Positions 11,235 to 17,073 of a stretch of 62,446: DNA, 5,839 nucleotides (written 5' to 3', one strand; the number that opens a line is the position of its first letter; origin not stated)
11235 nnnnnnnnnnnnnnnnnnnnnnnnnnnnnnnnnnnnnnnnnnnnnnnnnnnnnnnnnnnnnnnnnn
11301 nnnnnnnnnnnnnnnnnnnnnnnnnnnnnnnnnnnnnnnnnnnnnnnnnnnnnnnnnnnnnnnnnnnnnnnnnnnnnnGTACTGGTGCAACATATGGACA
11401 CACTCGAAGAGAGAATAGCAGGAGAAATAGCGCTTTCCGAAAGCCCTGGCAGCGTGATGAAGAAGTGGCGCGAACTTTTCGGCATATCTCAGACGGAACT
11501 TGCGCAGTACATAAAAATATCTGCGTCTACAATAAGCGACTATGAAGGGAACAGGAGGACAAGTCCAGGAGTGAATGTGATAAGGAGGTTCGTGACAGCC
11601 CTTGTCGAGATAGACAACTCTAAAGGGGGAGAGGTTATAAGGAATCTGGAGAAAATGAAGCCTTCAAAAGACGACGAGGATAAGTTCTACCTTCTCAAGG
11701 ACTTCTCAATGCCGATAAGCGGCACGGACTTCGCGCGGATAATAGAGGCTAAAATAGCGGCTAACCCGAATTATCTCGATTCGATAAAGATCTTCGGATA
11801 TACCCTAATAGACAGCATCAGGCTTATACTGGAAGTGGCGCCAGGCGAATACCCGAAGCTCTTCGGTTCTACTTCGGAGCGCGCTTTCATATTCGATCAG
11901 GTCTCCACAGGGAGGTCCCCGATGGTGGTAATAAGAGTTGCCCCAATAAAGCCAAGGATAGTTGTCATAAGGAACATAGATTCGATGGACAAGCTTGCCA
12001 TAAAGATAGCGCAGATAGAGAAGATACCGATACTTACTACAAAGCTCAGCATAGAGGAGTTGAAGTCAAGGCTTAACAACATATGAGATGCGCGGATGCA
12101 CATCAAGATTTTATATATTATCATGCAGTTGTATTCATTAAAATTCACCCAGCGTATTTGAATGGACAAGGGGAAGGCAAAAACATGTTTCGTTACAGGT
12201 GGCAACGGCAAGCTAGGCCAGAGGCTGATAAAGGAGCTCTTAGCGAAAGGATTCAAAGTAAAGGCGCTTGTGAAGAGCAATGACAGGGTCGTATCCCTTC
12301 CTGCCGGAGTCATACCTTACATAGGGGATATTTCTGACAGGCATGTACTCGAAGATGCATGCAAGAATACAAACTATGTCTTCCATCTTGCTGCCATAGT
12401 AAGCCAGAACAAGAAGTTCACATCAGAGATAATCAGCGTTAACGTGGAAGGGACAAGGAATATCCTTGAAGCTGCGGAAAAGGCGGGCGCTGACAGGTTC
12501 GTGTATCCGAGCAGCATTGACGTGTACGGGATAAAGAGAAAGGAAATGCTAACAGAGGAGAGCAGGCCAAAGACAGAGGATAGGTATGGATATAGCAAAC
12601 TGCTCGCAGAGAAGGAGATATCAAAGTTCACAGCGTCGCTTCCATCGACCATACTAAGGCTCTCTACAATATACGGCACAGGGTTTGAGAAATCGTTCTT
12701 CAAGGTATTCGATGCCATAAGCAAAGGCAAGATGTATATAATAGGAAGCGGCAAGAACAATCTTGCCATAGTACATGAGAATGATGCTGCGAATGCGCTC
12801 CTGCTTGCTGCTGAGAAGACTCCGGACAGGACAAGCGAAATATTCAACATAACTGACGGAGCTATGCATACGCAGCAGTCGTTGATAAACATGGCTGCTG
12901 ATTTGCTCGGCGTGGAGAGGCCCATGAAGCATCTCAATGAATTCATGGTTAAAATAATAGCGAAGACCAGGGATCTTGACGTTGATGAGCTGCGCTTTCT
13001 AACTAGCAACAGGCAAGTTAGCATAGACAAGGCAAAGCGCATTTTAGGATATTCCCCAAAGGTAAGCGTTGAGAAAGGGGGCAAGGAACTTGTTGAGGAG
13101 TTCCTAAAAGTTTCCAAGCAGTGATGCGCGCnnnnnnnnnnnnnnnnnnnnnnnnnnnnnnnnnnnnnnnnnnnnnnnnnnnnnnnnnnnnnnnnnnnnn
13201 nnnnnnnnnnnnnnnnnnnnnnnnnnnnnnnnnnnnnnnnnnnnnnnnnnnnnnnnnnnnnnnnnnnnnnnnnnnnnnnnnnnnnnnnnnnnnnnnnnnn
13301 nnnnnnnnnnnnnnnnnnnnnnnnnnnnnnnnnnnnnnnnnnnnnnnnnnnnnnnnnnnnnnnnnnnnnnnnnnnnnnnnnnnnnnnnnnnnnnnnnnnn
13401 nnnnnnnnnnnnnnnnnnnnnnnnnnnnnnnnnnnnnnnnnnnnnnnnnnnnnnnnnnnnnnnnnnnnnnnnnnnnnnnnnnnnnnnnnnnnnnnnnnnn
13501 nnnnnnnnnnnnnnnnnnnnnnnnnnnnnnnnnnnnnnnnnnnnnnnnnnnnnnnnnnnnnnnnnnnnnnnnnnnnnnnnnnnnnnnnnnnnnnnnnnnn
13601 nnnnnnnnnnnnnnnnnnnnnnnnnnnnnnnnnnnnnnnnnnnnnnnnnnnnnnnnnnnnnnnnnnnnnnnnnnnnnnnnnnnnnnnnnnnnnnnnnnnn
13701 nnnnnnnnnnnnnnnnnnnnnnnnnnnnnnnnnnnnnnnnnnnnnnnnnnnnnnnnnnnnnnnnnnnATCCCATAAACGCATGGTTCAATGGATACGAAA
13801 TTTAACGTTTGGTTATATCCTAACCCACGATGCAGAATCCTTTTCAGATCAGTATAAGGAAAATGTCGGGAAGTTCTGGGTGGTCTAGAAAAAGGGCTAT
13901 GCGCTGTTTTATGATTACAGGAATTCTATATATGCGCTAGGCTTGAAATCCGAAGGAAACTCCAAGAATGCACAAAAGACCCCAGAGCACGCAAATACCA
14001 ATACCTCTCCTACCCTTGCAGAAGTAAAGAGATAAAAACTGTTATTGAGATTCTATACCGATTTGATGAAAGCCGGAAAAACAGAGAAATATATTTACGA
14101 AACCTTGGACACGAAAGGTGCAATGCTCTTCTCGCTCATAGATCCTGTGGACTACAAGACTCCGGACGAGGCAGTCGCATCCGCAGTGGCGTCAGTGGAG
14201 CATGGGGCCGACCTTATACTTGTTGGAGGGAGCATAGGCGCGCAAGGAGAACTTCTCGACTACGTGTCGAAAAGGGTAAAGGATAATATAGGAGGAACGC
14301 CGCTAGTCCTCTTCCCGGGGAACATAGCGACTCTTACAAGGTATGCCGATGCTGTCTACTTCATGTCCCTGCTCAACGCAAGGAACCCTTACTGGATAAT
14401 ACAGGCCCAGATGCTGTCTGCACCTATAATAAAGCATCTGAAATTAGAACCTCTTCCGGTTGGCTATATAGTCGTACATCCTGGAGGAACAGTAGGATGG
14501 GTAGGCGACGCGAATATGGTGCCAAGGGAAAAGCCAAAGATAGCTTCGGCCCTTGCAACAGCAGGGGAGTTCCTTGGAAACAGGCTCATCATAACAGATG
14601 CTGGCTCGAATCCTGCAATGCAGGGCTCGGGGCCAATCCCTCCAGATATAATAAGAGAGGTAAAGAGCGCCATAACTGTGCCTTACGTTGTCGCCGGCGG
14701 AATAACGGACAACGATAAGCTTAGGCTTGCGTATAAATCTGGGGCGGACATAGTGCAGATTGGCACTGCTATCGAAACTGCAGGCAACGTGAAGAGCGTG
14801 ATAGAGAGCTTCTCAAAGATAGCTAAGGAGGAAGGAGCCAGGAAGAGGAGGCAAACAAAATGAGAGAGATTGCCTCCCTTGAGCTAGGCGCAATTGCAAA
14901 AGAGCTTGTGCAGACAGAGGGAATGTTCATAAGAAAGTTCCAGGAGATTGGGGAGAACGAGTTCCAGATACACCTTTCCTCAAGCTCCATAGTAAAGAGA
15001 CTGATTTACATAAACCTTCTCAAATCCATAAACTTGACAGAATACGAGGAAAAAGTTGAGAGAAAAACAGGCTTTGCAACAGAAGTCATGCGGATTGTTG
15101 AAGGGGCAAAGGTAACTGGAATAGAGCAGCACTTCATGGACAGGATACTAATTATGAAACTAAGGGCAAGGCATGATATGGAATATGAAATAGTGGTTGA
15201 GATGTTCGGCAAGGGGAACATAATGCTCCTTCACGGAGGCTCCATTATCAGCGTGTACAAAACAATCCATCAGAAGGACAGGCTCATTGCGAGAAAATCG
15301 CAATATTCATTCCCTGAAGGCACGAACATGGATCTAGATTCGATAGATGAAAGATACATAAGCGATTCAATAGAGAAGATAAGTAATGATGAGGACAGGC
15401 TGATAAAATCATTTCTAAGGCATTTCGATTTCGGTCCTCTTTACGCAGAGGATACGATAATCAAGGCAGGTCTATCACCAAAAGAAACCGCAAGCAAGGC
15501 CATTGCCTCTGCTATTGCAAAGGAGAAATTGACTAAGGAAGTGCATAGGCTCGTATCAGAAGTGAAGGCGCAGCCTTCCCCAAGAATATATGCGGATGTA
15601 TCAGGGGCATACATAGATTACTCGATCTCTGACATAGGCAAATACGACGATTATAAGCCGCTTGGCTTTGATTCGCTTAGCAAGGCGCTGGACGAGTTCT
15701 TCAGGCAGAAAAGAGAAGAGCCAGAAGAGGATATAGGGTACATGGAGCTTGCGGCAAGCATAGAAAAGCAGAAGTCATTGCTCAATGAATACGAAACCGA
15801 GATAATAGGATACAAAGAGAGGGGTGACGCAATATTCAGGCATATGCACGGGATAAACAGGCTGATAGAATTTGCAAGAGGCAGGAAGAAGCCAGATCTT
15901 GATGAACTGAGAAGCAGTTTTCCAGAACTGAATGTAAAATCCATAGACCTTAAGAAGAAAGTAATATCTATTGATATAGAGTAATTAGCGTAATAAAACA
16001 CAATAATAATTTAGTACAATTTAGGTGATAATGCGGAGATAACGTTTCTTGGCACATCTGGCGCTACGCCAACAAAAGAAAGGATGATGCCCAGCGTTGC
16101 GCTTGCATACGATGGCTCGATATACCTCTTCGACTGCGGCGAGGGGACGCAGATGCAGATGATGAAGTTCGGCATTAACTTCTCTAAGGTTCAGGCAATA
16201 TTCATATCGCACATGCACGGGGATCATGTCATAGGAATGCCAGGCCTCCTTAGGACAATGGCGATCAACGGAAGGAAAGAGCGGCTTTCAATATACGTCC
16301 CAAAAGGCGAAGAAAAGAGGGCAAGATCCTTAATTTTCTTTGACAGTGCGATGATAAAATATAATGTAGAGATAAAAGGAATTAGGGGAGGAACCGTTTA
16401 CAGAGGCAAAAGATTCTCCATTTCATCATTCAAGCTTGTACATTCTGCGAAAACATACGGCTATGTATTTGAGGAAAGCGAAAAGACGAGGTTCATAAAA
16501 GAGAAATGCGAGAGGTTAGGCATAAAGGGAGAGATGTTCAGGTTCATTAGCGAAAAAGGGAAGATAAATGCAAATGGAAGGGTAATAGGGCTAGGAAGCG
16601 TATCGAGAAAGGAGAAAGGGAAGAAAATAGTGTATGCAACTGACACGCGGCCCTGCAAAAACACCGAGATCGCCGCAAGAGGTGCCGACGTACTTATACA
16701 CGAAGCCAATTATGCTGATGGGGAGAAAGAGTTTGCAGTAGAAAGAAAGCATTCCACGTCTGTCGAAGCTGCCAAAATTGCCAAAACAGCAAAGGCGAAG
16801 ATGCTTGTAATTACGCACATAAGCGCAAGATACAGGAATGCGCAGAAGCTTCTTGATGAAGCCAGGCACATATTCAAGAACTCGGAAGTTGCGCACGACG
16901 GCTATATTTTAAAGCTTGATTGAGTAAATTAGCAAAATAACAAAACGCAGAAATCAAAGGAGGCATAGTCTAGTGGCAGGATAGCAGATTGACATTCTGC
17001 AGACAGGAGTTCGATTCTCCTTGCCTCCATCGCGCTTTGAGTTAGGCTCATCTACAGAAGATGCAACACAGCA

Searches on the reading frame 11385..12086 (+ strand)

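Call 29: search_protein_families(library=pfam, proteins=[window:11385-12086:+], max_evalue=0.001)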
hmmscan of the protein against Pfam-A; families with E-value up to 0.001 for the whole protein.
window:11385-12086:+ (233 aa): 3 families
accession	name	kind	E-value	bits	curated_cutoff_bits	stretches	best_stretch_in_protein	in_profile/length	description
PF01381.28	HTH_3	-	1.1e-08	35.4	23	1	25-70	1-45/55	Helix-turn-helix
PF13560.12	HTH_31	-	1.2e-05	26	27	1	26-73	7-54/64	Helix-turn-helix domain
PF12844.13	HTH_19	-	0.00012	22.3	30.2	1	25-67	4-41/64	Helix-turn-helix domain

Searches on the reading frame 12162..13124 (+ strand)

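Call 29: search_protein_families(library=pfam, proteins=[window:12162-13124:+], max_evalue=0.001)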
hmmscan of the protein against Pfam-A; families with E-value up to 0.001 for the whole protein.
window:12162-13124:+ (320 aa): 10 families
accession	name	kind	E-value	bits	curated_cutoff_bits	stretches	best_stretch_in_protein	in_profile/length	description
PF01370.27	Epimerase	-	7.5e-34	117.6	20.9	1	10-230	2-239/240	NAD dependent epimerase/dehydratase family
PF01073.25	3Beta_HSD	-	1.5e-28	100.1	22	1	11-223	2-235/280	3-beta hydroxysteroid dehydrogenase/isomerase family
PF16363.11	GDP_Man_Dehyd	-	4.5e-24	85.9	27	1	10-309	1-331/332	GDP-mannose 4,6 dehydratase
PF07993.18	NAD_binding_4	-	1.1e-19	71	20.1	1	61-205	80-239/258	Male sterility protein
PF13460.12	NAD_binding_10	-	3.6e-18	66.5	27.2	1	13-169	1-145/184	NAD(P)H-binding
PF04321.23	RmlD_sub_bind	-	3e-16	59.8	27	1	10-183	4-163/287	RmlD substrate binding domain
PF02719.21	Polysacc_synt_2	-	2.8e-11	43.6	20.2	1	10-117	2-127/293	Polysaccharide biosynthesis protein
PF05368.20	NmrA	-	9.9e-10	38.9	27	1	6-118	2-107/298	NmrA-like family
PF08659.16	KR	-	6.7e-05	23.3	22.6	0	8-119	2-137/180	KR domain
PF02254.24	TrkA_N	-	0.00072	20.3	23.8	0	14-67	5-59/116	TrkA-N domain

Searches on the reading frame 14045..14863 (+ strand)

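Call 29: search_protein_families(library=pfam, proteins=[window:14045-14863:+], max_evalue=0.001)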
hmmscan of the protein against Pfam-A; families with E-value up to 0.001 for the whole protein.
window:14045-14863:+ (272 aa): 5 families
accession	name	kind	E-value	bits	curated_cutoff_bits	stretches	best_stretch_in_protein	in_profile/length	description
PF01884.23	PcrB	-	6.2e-40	137.5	23.9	1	30-247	10-215/226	PcrB family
PF03060.21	NMO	-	4.4e-05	23.5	28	1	202-243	184-225/331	Nitronate monooxygenase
PF00977.27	His_biosynth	-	0.00012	22.1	23.6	1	201-256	63-119/228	Histidine biosynthesis protein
PF00478.31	IMPDH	-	0.0006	19.3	25.6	0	201-241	134-174/345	IMP dehydrogenase / GMP reductase domain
PF05690.20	ThiG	-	0.00075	19.4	23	0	193-258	157-222/247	Thiazole biosynthesis protein ThiG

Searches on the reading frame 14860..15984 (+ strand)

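Call 29: search_protein_families(library=pfam, proteins=[window:14860-15984:+], max_evalue=0.001)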
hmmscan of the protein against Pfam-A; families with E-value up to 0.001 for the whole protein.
window:14860-15984:+ (374 aa): 1 family
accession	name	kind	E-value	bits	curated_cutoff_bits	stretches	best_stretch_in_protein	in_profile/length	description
PF05833.16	NFACT_N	-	2e-29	103.1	31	1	9-292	5-300/456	NFACT N-terminal and middle domains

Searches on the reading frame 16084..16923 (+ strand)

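Call 28: search_protein_families(library=pfam, proteins=[window:16084-16923:+], max_evalue=0.001)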
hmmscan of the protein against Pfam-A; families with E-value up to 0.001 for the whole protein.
window:16084-16923:+ (279 aa): 3 families
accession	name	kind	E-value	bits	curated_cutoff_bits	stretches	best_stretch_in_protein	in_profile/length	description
PF12706.13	Lactamase_B_2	-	9.1e-20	71.5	27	2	15-135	4-136/200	Beta-lactamase superfamily domain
PF13691.12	Lactamase_B_4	-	4.6e-10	39.4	27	1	3-48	13-60/63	tRNase Z endonuclease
PF00753.33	Lactamase_B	-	2.8e-07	31.1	22.7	1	7-78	11-86/196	Metallo-beta-lactamase superfamily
